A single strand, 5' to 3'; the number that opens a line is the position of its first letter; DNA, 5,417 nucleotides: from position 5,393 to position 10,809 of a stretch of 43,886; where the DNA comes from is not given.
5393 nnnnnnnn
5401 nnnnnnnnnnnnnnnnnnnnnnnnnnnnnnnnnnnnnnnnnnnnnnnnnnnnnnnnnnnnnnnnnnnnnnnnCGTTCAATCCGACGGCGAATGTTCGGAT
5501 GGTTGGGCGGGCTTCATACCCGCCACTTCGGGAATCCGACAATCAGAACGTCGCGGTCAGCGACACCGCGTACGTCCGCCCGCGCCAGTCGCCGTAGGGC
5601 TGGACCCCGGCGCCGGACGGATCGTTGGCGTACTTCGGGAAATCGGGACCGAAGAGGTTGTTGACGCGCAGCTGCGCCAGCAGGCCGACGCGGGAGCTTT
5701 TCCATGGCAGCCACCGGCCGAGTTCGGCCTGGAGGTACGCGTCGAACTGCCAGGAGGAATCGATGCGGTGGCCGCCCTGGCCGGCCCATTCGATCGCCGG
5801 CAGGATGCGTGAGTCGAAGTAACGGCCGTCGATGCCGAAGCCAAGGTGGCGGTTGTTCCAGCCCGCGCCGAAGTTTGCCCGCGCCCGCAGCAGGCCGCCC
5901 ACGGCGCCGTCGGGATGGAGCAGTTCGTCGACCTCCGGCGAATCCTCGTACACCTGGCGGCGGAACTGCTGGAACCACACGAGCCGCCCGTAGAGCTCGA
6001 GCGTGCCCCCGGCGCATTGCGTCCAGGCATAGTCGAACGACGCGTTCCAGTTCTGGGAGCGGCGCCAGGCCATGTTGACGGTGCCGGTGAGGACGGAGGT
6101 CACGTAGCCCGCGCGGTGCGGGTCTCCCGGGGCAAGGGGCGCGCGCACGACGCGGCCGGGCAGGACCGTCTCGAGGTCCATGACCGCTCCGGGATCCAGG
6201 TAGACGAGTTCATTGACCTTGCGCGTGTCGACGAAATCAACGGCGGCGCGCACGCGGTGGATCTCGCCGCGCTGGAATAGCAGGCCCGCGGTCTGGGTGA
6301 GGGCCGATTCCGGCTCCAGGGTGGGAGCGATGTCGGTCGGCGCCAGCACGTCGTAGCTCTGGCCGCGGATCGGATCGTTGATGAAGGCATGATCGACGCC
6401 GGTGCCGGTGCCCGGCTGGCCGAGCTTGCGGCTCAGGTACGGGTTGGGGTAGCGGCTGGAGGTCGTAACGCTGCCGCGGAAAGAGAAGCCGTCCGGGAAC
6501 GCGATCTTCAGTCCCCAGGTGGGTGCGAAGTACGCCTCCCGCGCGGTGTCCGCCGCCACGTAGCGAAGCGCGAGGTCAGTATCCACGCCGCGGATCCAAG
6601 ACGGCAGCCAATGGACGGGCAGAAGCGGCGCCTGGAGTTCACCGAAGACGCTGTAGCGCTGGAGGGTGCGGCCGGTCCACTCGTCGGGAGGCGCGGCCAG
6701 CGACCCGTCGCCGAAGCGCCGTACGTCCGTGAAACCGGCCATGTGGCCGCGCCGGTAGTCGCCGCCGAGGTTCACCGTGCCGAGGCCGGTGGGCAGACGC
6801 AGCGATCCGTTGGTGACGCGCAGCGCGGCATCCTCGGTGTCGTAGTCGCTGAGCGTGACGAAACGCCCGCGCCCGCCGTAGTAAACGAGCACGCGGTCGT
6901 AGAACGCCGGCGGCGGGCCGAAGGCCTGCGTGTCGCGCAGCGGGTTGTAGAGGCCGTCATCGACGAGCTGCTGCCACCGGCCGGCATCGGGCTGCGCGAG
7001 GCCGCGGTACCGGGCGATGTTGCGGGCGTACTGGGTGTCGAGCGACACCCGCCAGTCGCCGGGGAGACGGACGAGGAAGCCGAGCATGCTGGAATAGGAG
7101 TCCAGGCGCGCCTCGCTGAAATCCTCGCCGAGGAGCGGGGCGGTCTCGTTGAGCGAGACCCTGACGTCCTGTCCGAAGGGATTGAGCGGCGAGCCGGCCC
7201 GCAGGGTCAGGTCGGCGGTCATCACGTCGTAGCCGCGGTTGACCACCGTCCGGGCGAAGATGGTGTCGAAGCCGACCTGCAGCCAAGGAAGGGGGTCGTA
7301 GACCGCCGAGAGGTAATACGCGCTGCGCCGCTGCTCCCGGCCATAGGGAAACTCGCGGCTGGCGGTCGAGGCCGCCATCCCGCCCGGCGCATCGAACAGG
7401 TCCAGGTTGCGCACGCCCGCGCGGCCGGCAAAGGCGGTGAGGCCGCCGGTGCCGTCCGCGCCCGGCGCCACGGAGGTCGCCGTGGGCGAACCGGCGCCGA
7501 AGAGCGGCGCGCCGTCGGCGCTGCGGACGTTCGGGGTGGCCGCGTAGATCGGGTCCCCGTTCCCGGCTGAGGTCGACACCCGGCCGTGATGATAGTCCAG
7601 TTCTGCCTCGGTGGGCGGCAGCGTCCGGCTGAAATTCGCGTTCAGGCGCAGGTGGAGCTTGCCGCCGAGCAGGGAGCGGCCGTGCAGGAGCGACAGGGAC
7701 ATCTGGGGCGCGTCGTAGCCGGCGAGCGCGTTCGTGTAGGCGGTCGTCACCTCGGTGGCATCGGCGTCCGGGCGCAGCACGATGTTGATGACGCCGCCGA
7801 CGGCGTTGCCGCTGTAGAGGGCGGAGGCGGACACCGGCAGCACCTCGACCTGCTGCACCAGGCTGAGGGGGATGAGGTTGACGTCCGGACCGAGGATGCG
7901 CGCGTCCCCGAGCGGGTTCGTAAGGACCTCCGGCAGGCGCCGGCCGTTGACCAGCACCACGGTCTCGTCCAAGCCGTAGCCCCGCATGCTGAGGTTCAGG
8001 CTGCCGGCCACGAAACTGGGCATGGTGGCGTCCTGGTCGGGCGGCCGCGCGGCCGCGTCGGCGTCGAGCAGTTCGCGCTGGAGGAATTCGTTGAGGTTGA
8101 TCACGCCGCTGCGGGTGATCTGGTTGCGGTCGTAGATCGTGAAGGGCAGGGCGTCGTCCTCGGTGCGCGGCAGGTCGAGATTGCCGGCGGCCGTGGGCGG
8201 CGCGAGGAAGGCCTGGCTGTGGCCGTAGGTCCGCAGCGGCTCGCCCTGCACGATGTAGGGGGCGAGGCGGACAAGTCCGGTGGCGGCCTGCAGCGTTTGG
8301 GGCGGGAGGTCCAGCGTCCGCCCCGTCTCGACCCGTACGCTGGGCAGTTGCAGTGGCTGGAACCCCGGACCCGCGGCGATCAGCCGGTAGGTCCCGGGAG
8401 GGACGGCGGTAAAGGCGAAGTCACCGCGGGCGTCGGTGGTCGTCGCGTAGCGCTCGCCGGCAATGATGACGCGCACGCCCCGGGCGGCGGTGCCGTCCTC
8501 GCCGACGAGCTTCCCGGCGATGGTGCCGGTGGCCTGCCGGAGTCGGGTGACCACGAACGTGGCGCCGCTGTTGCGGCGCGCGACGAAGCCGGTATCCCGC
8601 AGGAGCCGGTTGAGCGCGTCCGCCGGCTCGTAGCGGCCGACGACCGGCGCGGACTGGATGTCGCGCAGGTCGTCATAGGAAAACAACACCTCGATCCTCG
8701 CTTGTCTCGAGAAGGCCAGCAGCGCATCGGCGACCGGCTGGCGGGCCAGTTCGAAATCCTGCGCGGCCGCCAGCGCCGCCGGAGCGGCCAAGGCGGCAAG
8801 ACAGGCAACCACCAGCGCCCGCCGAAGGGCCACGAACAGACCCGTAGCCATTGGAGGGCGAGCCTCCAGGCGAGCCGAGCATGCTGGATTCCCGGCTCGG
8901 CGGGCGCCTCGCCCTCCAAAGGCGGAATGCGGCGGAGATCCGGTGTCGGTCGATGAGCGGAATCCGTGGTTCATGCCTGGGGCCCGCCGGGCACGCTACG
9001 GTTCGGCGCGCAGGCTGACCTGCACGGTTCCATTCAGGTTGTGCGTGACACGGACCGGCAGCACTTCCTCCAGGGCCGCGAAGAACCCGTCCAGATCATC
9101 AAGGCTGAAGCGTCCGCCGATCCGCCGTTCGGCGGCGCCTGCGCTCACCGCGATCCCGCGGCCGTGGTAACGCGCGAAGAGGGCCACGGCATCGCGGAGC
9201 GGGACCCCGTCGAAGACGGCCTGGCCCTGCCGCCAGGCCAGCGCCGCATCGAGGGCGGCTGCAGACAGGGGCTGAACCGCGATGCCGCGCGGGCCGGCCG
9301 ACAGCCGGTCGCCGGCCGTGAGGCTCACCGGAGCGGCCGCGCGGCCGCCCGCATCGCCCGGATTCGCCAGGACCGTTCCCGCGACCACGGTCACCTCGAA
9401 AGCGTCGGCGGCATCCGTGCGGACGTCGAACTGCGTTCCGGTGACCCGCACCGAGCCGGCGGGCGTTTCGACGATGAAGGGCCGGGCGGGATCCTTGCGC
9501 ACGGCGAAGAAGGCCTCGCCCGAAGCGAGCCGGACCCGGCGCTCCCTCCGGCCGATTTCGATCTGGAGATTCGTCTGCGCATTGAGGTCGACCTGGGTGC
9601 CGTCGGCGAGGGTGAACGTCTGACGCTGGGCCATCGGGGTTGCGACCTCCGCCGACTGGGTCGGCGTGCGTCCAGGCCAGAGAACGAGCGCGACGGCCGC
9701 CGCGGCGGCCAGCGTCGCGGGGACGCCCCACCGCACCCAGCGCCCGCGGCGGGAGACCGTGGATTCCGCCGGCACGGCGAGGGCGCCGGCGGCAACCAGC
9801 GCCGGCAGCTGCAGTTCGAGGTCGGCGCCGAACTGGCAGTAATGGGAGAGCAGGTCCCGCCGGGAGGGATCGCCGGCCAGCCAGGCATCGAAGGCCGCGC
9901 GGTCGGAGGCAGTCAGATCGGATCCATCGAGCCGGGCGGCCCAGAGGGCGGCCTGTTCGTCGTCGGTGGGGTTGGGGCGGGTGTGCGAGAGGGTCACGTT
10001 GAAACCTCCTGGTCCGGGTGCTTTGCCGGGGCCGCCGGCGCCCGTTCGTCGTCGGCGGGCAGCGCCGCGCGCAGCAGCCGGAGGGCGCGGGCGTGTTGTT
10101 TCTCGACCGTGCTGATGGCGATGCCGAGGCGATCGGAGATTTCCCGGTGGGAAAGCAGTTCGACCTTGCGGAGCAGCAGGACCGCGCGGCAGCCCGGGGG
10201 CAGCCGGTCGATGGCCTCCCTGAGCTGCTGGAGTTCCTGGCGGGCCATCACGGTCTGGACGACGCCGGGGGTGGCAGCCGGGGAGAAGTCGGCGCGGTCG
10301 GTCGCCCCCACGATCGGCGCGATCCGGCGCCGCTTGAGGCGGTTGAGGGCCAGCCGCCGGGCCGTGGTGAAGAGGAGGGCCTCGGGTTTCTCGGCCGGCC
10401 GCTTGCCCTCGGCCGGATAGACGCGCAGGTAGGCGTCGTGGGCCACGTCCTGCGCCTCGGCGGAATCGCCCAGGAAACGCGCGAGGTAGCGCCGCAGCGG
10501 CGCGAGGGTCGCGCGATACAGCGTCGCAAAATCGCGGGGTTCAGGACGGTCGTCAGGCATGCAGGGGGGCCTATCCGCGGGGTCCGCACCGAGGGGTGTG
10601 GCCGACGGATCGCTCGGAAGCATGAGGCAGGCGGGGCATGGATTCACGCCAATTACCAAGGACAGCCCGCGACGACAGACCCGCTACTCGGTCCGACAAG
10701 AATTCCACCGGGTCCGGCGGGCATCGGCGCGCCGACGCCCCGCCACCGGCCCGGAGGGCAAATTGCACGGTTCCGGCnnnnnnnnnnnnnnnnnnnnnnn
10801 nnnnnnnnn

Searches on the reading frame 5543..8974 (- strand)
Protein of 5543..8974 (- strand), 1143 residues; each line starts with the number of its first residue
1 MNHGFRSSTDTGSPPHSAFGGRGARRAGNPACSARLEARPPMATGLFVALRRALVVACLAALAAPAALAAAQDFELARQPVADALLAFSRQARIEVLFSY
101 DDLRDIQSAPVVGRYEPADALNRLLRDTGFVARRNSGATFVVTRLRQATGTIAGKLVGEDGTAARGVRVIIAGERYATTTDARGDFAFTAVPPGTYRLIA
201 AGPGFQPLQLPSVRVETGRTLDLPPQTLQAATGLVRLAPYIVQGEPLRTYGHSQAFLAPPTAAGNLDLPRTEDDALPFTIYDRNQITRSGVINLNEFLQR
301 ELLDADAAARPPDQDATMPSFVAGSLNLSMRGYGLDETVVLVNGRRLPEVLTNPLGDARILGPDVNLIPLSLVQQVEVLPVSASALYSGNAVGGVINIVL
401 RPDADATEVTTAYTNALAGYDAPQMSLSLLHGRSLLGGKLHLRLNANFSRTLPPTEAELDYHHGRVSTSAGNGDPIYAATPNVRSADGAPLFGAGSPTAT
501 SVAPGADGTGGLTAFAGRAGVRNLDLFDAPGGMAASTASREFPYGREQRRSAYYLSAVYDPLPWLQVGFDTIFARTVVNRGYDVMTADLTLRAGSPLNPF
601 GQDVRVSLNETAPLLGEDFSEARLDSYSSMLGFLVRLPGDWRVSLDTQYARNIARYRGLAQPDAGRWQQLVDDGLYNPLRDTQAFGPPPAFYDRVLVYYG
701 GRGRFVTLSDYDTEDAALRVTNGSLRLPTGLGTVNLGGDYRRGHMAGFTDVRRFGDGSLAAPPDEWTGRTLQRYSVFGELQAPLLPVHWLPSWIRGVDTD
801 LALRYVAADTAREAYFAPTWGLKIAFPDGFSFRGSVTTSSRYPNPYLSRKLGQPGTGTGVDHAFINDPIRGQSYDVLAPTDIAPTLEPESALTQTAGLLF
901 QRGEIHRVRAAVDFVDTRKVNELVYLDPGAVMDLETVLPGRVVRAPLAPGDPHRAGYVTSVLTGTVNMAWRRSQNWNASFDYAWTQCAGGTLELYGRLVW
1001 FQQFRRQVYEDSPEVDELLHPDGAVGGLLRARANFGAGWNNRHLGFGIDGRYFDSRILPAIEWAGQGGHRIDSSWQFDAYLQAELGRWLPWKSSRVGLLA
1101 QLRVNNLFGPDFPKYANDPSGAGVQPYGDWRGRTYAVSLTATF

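Call 8: search_protein_families(library=pfam, max_evalue=0.01, proteins=[window:5543-8974:-])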
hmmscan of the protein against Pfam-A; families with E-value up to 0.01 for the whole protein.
window:5543-8974:- (1143 aa): 5 families
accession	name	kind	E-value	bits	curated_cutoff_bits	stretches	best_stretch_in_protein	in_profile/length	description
PF13620.12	CarboxypepD_reg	-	9e-15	55.2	32.3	1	151-223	1-77/82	Carboxypeptidase regulatory-like domain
PF07715.20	Plug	-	2.3e-11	44.6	23.9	1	277-395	8-107/107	TonB-dependent Receptor Plug Domain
PF07660.19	STN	-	7.5e-07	29.3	28.4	1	98-144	3-51/52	Secretin and TonB N terminus short domain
PF13715.12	CarbopepD_reg_2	-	8.5e-07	29.4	32.2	1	152-223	1-72/88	CarboxypepD_reg-like domain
PF14686.12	fn3_3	-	0.00031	20.9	24.4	1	173-219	24-71/75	Polysaccharide lyase family 4, domain II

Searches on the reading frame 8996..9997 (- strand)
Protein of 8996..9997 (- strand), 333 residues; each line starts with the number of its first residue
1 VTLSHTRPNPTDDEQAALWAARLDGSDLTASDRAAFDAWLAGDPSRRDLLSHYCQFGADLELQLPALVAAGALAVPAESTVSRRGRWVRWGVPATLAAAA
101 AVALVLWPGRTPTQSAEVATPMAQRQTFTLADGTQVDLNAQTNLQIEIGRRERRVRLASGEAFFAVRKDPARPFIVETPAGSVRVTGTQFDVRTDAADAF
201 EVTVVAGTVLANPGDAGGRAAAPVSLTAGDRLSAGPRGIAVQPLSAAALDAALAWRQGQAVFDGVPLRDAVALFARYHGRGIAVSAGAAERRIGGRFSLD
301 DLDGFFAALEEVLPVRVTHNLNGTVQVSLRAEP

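Call 8: search_protein_families(library=pfam, max_evalue=0.01, proteins=[window:8996-9997:-])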
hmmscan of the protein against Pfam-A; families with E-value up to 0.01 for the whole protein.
window:8996-9997:- (333 aa): 2 families
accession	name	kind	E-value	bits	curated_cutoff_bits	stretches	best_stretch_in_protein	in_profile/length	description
PF04773.18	FecR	-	2.8e-22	79.4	24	1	117-209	2-96/97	FecR protein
PF16220.10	DUF4880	-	7.1e-09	35.8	25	1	14-47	1-34/43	Domain of unknown function (DUF4880)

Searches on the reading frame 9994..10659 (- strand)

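Call 8: search_protein_families(library=pfam, max_evalue=0.01, proteins=[window:9994-10659:-])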
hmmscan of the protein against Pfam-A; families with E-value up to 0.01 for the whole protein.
window:9994-10659:- (221 aa): 4 families
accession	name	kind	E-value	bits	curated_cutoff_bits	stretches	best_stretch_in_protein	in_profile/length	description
PF08281.18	Sigma70_r4_2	-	2.1e-14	53.3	25.7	1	144-196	2-54/54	Sigma-70, region 4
PF04542.20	Sigma70_r2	-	1.7e-10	41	24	1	47-112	1-69/71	Sigma-70 region 2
PF04545.22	Sigma70_r4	-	7.6e-09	35.4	24.1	1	149-197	1-49/50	Sigma-70, region 4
PF07638.17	Sigma70_ECF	-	0.00038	20.8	21.1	1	50-192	25-175/185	ECF sigma factor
